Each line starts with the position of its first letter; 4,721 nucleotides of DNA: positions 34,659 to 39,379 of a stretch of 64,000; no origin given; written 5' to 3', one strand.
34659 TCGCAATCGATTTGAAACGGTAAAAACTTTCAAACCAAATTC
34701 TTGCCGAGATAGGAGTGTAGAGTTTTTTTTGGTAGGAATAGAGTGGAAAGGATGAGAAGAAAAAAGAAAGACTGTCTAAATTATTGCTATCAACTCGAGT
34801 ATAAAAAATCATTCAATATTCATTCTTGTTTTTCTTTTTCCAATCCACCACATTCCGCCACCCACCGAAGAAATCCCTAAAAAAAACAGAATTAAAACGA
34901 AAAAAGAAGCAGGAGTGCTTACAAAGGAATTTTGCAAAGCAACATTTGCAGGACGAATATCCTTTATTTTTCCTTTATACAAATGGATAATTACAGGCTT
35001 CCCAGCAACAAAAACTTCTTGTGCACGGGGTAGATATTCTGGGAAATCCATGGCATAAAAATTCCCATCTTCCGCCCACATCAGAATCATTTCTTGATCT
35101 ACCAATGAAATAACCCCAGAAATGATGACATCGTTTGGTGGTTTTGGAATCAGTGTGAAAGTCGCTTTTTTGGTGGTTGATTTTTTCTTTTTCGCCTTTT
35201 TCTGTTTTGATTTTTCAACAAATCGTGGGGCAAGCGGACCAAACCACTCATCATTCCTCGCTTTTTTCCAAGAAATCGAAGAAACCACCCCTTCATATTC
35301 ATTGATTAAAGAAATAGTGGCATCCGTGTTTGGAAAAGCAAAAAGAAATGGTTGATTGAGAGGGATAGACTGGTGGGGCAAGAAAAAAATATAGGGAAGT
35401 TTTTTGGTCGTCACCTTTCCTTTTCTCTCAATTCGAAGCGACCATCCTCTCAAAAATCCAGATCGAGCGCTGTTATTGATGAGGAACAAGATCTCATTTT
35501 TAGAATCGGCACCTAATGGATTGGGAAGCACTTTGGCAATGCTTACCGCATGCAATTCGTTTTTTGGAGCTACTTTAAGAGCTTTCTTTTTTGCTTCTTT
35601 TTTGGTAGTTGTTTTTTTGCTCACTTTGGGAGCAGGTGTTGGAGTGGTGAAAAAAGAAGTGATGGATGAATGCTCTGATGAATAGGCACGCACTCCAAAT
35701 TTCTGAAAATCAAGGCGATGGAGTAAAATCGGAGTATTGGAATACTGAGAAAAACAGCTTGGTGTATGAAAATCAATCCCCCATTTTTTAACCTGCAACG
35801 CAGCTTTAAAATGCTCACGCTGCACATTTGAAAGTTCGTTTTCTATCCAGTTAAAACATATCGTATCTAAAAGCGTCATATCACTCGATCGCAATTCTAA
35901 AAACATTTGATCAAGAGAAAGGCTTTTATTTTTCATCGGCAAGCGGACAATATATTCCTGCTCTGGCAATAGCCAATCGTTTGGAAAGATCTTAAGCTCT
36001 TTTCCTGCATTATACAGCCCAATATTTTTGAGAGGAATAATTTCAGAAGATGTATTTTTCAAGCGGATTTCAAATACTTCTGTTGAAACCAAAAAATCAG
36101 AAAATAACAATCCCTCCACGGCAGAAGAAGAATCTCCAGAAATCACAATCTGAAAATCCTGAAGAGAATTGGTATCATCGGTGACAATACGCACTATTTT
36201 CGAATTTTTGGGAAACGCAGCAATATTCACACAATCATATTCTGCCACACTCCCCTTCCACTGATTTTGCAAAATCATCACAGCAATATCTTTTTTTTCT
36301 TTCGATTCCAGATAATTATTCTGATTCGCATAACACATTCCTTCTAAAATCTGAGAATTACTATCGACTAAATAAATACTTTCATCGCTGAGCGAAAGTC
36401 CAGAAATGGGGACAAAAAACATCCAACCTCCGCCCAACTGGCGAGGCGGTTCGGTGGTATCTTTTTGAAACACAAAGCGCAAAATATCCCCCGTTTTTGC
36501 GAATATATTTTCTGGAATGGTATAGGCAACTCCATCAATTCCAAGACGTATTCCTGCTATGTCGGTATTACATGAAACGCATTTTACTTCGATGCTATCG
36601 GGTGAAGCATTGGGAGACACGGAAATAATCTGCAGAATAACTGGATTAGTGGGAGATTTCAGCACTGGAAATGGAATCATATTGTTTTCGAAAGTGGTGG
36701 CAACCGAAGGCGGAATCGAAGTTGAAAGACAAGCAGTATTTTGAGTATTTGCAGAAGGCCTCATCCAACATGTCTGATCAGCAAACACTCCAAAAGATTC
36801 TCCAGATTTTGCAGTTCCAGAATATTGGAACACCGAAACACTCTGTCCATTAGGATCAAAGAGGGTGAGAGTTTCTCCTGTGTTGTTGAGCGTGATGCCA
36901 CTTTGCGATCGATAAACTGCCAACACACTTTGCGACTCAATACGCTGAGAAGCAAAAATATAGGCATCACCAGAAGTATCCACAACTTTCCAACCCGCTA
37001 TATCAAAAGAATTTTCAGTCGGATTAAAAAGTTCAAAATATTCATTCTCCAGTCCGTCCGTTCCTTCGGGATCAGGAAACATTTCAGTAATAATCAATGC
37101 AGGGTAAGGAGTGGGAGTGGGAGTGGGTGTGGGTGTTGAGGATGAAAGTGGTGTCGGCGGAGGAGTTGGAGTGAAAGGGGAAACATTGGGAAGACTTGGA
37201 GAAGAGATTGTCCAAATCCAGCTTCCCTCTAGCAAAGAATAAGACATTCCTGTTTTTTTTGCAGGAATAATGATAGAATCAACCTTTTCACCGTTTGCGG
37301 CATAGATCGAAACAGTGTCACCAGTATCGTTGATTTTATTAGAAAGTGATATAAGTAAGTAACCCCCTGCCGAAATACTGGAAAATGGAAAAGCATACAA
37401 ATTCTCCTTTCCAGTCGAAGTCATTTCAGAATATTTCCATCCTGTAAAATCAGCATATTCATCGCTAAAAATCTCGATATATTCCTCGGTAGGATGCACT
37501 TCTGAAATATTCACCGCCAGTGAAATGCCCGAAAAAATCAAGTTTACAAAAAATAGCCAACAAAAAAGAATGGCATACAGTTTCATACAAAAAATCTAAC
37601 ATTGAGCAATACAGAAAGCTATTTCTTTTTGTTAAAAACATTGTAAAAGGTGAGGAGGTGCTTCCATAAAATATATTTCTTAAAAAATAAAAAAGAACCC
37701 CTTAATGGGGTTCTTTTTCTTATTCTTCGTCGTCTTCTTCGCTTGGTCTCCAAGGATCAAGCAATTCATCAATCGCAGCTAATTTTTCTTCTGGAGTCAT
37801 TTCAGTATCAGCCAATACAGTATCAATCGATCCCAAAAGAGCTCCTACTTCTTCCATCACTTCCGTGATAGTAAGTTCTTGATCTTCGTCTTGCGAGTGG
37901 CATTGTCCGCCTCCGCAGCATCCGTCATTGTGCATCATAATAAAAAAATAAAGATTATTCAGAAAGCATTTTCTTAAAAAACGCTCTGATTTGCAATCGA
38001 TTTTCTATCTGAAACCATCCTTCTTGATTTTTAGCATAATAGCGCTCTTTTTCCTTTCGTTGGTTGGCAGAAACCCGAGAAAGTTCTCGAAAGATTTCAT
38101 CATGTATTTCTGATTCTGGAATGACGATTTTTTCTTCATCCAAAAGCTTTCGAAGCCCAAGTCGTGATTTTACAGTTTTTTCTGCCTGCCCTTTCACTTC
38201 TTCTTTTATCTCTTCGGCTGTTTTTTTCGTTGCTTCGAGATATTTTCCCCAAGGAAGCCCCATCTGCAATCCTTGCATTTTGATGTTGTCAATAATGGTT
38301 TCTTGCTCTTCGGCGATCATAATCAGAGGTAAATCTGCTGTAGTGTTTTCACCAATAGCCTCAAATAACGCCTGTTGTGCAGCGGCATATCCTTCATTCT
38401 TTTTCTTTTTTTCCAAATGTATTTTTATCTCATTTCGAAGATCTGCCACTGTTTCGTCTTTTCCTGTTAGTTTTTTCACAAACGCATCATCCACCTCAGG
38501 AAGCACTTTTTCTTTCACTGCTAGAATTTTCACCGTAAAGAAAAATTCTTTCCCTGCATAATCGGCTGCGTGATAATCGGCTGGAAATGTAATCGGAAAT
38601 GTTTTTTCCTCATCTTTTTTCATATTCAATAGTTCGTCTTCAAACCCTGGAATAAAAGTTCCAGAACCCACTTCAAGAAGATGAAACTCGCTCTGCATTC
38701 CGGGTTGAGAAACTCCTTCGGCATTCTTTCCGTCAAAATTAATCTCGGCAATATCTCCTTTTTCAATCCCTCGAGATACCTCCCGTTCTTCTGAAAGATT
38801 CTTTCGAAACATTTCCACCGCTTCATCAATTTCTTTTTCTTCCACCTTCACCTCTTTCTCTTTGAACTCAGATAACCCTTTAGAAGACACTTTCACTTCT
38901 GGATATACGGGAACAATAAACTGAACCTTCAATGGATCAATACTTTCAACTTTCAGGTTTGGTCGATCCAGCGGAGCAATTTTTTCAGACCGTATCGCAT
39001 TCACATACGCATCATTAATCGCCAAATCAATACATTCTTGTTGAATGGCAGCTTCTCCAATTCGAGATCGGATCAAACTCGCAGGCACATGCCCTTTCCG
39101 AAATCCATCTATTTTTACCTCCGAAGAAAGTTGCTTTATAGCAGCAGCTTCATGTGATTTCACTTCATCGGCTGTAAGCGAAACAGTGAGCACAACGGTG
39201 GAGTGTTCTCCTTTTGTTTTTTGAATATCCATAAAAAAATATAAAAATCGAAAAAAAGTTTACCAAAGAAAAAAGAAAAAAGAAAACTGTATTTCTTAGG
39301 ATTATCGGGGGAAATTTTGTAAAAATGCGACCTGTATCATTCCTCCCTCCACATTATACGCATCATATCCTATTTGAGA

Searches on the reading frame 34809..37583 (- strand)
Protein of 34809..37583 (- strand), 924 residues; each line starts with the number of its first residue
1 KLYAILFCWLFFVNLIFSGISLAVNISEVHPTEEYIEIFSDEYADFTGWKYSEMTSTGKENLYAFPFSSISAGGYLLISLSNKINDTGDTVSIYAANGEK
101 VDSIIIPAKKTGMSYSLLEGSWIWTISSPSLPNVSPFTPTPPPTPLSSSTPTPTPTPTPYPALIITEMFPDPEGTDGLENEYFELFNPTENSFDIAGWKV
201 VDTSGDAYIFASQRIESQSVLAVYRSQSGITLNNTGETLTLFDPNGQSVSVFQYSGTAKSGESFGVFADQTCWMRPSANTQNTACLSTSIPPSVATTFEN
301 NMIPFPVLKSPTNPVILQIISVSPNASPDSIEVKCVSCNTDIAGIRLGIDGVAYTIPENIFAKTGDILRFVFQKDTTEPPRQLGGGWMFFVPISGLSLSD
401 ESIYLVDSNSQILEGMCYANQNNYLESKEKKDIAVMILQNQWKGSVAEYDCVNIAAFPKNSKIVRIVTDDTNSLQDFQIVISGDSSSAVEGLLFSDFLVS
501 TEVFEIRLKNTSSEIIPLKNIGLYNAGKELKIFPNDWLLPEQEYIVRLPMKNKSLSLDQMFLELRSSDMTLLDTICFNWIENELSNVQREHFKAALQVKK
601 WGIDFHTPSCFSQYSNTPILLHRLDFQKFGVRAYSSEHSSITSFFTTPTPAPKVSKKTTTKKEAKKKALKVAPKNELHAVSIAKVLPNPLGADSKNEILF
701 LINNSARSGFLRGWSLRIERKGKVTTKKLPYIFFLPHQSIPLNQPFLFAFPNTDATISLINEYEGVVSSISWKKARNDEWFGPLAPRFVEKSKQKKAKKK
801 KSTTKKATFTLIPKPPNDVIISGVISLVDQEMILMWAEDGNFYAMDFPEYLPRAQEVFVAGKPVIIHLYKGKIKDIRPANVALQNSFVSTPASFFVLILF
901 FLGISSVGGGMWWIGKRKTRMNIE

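Call 27: search_protein_families(library=pfam, proteins=[window:34809-37583:-], max_evalue=0.001)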
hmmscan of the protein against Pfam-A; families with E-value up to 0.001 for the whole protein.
window:34809-37583:- (924 aa): 1 family
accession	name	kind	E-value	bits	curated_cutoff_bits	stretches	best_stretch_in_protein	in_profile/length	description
PF00932.25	LTD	-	1.5e-31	109.4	34.3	2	158-255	3-108/109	Lamin Tail Domain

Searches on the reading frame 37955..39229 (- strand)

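Call 37: search_protein_families(library=pfam, proteins=[window:37955-39229:-], max_evalue=0.00001)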
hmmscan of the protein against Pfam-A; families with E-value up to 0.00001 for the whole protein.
window:37955-39229:- (424 aa): 3 families
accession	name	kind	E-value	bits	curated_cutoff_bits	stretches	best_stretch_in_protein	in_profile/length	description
PF05697.18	Trigger_N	-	1.5e-31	110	22.2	1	3-140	4-143/144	Bacterial trigger factor protein (TF)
PF05698.19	Trigger_C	-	1.6e-24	87.2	22.7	1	260-418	1-157/162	Bacterial trigger factor protein (TF) C-terminus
PF00254.34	FKBP_C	-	5.3e-11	43.1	21.1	1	155-235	5-93/94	FKBP-type peptidyl-prolyl cis-trans isomerase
